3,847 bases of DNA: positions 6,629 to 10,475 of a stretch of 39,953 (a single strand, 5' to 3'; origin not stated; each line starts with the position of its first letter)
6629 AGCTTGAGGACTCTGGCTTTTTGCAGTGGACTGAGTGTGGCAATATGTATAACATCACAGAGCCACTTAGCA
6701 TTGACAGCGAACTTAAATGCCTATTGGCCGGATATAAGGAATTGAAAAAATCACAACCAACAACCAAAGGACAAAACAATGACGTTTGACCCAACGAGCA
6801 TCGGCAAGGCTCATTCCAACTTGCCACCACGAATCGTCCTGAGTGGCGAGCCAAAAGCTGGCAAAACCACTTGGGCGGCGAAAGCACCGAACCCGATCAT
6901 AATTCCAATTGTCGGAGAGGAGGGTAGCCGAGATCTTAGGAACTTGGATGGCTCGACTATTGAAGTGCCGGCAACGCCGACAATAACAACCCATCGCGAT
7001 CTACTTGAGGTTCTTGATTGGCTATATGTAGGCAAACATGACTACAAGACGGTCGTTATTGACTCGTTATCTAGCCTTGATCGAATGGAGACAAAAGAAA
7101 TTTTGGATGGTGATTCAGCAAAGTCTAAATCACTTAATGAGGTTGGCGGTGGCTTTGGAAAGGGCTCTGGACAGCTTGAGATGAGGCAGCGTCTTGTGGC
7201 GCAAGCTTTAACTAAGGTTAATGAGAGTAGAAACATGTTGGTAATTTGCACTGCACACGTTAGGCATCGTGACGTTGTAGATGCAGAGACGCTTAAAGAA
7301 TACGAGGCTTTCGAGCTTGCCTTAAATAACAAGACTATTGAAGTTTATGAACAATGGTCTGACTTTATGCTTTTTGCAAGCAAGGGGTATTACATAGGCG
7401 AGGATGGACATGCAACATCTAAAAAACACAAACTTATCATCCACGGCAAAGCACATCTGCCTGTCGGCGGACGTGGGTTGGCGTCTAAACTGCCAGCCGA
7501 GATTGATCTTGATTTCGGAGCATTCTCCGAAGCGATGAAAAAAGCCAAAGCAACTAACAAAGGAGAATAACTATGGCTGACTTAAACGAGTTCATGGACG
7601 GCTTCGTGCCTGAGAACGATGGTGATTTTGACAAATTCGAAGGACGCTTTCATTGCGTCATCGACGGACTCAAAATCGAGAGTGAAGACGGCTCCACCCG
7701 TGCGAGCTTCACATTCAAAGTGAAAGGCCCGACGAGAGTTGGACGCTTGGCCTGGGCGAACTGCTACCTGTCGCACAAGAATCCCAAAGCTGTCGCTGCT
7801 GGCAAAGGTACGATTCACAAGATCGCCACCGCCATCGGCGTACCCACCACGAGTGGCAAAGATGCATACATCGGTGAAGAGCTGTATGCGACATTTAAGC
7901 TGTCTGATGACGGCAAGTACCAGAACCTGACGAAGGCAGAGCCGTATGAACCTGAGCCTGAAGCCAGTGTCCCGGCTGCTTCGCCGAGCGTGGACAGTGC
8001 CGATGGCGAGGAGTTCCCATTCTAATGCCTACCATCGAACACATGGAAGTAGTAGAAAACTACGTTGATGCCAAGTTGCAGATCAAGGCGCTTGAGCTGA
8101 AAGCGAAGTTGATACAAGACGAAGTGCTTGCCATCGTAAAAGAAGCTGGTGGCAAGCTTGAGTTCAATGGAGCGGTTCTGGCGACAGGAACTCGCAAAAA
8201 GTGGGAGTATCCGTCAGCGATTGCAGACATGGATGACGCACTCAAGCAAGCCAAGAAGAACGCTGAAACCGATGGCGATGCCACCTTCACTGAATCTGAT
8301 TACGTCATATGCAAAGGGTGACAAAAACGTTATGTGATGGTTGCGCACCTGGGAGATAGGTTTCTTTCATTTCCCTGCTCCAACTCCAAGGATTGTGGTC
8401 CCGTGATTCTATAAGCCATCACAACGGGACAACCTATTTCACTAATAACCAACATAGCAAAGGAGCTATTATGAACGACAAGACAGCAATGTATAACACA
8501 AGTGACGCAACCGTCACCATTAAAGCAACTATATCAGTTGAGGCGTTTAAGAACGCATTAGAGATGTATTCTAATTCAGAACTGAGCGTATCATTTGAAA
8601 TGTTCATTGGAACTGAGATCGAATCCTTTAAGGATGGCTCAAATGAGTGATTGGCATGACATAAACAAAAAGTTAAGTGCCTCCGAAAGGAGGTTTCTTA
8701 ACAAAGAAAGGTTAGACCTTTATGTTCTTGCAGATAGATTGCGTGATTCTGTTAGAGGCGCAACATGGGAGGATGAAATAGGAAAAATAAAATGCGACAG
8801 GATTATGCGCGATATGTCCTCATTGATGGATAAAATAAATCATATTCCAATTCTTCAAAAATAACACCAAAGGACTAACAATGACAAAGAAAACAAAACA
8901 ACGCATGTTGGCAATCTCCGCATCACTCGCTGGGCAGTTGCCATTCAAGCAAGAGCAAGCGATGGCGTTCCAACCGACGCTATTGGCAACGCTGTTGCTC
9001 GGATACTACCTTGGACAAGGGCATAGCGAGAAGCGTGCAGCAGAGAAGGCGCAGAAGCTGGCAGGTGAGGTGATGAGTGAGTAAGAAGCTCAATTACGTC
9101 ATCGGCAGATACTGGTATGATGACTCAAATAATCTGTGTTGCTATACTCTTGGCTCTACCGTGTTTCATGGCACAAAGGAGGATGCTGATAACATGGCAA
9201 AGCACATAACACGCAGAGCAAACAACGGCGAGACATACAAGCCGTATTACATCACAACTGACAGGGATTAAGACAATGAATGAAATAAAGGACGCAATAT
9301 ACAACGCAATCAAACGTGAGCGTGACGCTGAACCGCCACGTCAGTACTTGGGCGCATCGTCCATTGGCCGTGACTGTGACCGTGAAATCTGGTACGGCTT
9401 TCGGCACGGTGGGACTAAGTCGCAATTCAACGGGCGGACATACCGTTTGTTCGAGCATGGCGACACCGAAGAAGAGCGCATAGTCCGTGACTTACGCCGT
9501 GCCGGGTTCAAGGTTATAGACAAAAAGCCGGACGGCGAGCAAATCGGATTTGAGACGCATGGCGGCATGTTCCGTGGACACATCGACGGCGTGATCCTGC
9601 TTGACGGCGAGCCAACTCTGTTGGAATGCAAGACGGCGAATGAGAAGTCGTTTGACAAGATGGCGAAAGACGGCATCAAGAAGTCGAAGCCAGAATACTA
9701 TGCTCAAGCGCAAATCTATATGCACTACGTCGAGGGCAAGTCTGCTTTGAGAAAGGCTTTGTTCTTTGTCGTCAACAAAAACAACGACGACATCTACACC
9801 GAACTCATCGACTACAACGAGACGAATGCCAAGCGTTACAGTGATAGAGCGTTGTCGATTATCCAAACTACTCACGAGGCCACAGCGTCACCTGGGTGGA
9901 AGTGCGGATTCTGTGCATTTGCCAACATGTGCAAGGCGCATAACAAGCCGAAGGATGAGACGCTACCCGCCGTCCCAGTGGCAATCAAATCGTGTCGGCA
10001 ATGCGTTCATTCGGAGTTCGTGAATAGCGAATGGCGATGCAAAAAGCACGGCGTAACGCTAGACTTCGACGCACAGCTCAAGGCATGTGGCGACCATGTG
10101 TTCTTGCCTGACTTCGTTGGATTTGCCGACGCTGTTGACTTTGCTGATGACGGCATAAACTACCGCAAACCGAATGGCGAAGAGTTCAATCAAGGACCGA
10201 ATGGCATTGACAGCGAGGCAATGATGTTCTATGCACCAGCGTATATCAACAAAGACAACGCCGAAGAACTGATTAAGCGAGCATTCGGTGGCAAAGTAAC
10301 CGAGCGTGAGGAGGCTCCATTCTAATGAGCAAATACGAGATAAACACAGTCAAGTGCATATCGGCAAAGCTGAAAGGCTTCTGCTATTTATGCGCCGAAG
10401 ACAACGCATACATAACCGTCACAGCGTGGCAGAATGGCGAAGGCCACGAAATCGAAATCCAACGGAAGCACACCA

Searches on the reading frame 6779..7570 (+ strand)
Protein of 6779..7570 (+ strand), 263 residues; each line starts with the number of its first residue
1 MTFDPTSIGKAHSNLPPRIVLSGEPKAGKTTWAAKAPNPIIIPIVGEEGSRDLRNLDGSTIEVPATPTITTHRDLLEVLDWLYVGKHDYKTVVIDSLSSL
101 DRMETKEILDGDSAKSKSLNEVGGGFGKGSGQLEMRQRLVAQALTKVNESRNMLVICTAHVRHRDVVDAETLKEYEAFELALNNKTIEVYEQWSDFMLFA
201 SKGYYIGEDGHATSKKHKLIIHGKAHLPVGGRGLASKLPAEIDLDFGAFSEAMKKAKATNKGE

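Call 12: search_protein_families(library=pfam, proteins=[window:6779-7570:+], max_evalue=0.01)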
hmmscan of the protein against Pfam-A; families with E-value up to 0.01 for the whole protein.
window:6779-7570:+ (263 aa): 1 family
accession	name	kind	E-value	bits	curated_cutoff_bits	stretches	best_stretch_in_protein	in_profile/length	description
PF13479.12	AAA_24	-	5.3e-24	85.6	27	1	17-202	3-170/195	AAA domain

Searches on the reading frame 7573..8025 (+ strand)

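Call 13: search_protein_families(library=pfam, proteins=[window:7573-8025:+], max_evalue=0.01)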
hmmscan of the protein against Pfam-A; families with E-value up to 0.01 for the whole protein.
window:7573-8025:+ (150 aa): 0 families

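Call 43: search_protein_families(library=phrogs, proteins=[window:7573-8025:+], max_evalue=0.001)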
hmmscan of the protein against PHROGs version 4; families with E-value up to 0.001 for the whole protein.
window:7573-8025:+ (150 aa): 1 family
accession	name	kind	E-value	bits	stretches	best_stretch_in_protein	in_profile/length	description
phrog_2300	-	unknown function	9.5e-08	33.2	1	37-132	67-165/347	-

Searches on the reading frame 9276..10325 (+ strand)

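Call 13: search_protein_families(library=pfam, proteins=[window:9276-10325:+], max_evalue=0.01)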
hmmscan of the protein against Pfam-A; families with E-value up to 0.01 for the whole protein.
window:9276-10325:+ (349 aa): 3 families
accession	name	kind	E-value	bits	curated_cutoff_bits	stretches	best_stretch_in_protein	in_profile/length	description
PF12705.13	PDDEXK_1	-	3.6e-07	30.8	22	1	65-220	88-247/247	PD-(D/E)XK nuclease superfamily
PF01930.23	Cas_Cas4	-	0.00021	21.9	22.7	1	135-220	75-159/160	Domain of unknown function DUF83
PF09588.16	YqaJ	-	0.00077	20.2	22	1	102-150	93-145/150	YqaJ-like viral recombinase domain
